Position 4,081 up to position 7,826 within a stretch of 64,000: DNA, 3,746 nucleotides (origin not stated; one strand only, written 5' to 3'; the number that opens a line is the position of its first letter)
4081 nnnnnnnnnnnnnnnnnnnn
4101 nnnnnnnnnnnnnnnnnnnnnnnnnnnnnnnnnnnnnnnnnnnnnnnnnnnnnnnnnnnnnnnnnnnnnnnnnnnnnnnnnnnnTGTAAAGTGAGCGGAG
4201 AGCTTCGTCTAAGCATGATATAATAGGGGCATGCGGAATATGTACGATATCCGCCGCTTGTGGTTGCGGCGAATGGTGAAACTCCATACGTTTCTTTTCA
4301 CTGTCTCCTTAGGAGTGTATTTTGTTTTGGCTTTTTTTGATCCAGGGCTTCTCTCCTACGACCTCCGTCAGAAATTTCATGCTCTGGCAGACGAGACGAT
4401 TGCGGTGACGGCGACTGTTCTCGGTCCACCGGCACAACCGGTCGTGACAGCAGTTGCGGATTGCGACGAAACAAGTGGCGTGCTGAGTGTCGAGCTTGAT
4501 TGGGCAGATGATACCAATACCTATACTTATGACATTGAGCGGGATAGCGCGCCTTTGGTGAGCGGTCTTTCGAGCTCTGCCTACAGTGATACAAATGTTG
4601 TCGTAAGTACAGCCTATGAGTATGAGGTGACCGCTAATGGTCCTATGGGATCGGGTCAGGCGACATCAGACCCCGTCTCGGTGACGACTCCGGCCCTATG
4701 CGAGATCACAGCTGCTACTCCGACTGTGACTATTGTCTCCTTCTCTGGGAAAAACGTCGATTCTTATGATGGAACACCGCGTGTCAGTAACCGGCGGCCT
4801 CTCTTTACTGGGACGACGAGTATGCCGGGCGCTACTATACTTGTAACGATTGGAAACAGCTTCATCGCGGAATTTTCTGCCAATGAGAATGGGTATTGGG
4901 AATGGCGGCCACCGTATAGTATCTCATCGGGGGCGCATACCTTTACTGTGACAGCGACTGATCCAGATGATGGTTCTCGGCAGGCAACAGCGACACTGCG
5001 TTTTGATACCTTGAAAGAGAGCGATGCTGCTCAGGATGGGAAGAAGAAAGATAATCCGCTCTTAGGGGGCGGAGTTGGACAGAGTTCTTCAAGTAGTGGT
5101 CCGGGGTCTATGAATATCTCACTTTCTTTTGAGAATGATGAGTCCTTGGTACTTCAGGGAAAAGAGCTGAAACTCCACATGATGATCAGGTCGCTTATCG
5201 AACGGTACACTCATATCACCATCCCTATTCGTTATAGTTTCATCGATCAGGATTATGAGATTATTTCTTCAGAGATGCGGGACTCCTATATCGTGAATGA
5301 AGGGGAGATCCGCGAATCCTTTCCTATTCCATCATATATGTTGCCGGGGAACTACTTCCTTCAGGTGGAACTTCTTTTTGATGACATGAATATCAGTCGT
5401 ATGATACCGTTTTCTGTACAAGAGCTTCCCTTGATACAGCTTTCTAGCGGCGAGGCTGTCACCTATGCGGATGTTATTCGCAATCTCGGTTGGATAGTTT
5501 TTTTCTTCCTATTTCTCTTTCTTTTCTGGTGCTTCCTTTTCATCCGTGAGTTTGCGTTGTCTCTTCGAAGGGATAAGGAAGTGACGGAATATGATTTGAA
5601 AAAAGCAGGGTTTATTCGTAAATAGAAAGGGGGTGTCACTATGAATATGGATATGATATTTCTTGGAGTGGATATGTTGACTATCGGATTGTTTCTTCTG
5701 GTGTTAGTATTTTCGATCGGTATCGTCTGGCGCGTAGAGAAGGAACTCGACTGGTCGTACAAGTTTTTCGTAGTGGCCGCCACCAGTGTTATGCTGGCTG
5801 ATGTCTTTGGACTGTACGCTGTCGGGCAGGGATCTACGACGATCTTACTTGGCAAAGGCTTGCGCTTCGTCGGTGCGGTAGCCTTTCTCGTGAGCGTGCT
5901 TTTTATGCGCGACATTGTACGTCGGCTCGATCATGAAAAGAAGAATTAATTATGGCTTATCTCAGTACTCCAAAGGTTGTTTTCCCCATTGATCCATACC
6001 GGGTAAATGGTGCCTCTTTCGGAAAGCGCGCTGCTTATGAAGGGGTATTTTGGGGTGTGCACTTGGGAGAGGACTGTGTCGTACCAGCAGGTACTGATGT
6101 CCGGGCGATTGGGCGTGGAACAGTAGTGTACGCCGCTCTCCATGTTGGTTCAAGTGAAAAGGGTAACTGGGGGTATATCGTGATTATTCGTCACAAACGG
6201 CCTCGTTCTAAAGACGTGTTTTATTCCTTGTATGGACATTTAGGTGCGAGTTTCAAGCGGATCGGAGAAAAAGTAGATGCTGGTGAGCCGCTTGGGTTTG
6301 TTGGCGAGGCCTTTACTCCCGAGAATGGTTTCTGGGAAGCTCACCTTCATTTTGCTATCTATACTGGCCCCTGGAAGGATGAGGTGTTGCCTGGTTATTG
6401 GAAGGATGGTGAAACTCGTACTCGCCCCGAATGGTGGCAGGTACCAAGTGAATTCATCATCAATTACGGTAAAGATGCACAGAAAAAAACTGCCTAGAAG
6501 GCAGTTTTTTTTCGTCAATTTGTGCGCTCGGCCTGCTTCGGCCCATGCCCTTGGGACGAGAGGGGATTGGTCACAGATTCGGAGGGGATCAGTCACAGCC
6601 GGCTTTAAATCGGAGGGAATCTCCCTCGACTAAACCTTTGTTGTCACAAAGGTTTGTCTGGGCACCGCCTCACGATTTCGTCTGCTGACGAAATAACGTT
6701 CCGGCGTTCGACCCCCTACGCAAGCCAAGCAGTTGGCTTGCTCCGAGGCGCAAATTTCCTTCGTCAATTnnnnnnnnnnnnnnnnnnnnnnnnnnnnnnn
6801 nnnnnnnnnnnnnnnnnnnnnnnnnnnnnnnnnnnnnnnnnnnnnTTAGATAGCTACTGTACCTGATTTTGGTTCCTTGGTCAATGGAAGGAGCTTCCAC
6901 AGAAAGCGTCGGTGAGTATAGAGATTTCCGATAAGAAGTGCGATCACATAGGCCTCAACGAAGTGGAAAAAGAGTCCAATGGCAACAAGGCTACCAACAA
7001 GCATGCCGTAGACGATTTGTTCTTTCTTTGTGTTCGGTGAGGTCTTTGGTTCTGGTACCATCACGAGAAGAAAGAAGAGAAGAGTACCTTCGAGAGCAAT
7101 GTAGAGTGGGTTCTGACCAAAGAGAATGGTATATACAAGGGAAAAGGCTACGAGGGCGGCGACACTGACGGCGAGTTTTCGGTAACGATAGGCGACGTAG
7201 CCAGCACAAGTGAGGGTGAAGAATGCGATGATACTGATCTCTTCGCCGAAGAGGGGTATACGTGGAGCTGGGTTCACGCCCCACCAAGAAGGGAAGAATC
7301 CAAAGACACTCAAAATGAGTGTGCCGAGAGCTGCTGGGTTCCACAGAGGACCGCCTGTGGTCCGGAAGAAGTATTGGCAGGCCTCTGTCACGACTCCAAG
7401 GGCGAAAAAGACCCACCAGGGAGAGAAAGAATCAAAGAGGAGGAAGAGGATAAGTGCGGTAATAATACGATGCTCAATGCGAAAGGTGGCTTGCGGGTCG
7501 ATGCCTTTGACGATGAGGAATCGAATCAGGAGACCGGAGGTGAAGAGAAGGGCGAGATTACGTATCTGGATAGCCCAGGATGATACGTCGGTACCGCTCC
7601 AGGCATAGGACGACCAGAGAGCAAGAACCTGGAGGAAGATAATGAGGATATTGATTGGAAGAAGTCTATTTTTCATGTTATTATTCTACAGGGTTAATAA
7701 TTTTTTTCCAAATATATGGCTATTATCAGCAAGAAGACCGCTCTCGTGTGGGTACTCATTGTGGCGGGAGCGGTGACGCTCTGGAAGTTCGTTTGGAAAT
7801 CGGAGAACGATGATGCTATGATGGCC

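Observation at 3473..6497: lexA operon with downstream envelope proteins; shared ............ motif as candidate operator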

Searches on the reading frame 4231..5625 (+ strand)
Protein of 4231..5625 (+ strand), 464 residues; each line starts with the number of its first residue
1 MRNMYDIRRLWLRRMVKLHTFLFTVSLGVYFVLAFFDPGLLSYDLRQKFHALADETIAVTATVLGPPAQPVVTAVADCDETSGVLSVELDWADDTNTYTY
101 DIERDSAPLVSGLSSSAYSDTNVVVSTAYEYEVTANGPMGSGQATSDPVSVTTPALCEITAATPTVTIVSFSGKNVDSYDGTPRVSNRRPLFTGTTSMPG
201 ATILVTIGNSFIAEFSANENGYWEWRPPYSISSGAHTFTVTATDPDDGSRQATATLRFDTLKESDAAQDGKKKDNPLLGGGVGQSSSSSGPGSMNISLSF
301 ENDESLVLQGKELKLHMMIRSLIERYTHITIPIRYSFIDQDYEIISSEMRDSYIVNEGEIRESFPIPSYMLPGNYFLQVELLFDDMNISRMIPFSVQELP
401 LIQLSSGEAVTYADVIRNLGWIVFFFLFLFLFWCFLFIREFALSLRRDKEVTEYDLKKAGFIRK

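Call 3: search_protein_families(library=pfam, proteins=[window:4231-5625:+], max_evalue=0.01)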
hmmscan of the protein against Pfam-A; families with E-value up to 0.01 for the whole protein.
window:4231-5625:+ (464 aa): 2 families
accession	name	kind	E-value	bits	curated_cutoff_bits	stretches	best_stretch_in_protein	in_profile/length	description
PF19077.6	Big_13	-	9.3e-07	29.7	27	1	186-260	25-102/102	Bacterial Ig-like domain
PF17963.7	Big_9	-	0.0019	19.5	23.6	1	214-256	47-88/89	Bacterial Ig domain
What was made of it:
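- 4231..5625 (+): 464-aa envelope protein with an N-terminal hydrophobic segment, Ig-like domain(s), and a C-terminal transmembrane helix followed by a basic tail. Big_13 hit of 29.7 bits (call 3).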

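Call 4: search_protein_families(library=ncbifam, proteins=[window:4231-5625:+], max_evalue=0.01)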
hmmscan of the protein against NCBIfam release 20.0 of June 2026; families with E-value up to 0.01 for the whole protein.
window:4231-5625:+ (464 aa): 2 families
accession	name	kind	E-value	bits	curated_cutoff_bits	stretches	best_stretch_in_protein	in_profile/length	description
NF033510.3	Ca_tandemer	repeat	2.8e-06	27.6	50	1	159-245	6-91/96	Ca2+-stabilized repeat-containing adhesin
NF041611.1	exoglucan_CbhB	equivalog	2.6e-05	22.4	1950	1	60-200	794-924/997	exoglucanase CbhB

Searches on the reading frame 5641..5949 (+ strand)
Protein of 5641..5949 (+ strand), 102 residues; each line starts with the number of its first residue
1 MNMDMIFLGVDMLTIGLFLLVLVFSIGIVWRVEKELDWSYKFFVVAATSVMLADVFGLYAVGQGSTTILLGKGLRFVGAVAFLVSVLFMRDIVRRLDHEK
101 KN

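Call 3: search_protein_families(library=pfam, proteins=[window:5641-5949:+], max_evalue=0.01)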
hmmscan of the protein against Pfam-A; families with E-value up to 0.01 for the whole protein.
window:5641-5949:+ (102 aa): 0 families
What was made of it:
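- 5641..5949 (+): 102-aa membrane protein with three hydrophobic segments. In the fetched loci it is found only directly after the Ig-like gene. No Pfam family (call 3).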

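Call 4: search_protein_families(library=ncbifam, proteins=[window:5641-5949:+], max_evalue=0.01)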
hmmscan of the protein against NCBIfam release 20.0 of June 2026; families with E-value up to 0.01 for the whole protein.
window:5641-5949:+ (102 aa): 1 family
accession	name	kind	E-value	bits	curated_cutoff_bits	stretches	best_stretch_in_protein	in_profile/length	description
TIGR03513.1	GldL_gliding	equivalog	0.0094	15.9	68.3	1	9-42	29-62/247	type IX secretion system motor protein PorL/GldL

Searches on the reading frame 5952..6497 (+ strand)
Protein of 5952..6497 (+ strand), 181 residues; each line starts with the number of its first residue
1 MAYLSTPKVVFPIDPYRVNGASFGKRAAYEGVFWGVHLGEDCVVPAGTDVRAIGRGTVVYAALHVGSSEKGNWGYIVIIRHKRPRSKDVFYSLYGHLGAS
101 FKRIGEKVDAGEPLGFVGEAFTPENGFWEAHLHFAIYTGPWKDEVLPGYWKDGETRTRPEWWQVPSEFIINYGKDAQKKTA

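Call 3: search_protein_families(library=pfam, proteins=[window:5952-6497:+], max_evalue=0.01)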
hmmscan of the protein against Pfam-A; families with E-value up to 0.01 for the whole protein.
window:5952-6497:+ (181 aa): 2 families
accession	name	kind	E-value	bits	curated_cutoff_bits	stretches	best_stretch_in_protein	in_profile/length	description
PF01551.29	Peptidase_M23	-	8.1e-15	55.2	28.7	1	36-138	2-89/96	Peptidase family M23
PF14602.12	Hexapep_2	-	0.0065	16.6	27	0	23-48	10-30/34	Hexapeptide repeat of succinyl-transferase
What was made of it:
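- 5952..6497 (+): 181-aa M23-family metallopeptidase-like protein with no signal peptide or transmembrane segment. PF01551 at 55.2 bits (call 3).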

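Call 4: search_protein_families(library=ncbifam, proteins=[window:5952-6497:+], max_evalue=0.01)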
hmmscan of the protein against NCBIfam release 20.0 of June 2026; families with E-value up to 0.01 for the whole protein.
window:5952-6497:+ (181 aa): 10 families
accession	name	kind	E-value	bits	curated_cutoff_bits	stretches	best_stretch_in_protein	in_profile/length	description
NF004799.0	PRK06148.1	subfamily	2.6e-14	52.2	1128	1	35-138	439-539/1015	hypothetical protein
NF008652.0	PRK11649.1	equivalog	2e-06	26.7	341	1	36-137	312-398/439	murein DD-endopeptidase MepM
NF041208.1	celldiv_DipM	equivalog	2.7e-05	23.6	740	1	21-118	308-393/419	cell division endopeptidase DipM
NF050804.1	CellDivDipMCaul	equivalog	2.7e-05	23.2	900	1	41-143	532-621/634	cell division endopeptidase DipM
NF008644.1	PRK11637.1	equivalog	5.9e-05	22.2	270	1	44-120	293-358/385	murein hydrolase activator EnvC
NF052530.1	Heli_ShapePgp3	exception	0.00012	21.4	300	1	21-138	151-253/270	peptidoglycan metallopeptidase Pgp3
NF052529.1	PG_M23_Pgp6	exception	0.00013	20.8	600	1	35-152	333-433/452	peptidoglycan metallopeptidase Pgp6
NF045981.1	MSC0775_fam_LP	subfamily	0.00022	19.8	250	0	107-174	588-647/740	MSC_0775 family lipoprotein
NF053824.1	PdgNdpepShyC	equivalog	0.0032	16.4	700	1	36-120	295-368/429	peptidoglycan DD-endopeptidase ShyC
NF053825.1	PdgNdpepShyA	equivalog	0.0042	15.8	700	1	37-120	296-368/425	peptidoglycan DD-endopeptidase ShyA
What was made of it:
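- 5952..6497 (+): The best NCBIfam hit is to the internal domain of PRK06148 (call 4).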

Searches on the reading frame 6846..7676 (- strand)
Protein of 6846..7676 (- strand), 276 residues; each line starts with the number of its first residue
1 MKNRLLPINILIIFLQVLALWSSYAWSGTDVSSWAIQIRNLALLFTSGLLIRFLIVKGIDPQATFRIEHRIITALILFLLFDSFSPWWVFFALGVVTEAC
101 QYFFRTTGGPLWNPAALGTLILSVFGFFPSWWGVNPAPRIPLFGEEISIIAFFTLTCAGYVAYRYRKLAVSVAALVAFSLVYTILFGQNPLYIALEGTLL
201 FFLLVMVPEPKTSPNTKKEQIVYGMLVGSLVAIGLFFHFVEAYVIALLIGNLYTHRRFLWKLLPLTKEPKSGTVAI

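Call 3: search_protein_families(library=pfam, proteins=[window:6846-7676:-], max_evalue=0.01)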
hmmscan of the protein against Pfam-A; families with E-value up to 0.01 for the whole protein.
window:6846-7676:- (276 aa): 3 families
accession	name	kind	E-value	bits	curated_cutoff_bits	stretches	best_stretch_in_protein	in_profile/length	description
PF03116.20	NQR2_RnfD_RnfE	-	1.2e-10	41.7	27.7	1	154-254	178-283/296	NQR2, RnfD, RnfE family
PF01350.22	Flavi_NS4A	-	0.00045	20.6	27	0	167-233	76-141/144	Flavivirus non-structural protein NS4A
PF11992.13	TgpA_N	-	0.0024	17.4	30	1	72-212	5-146/333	TgpA N-terminal domain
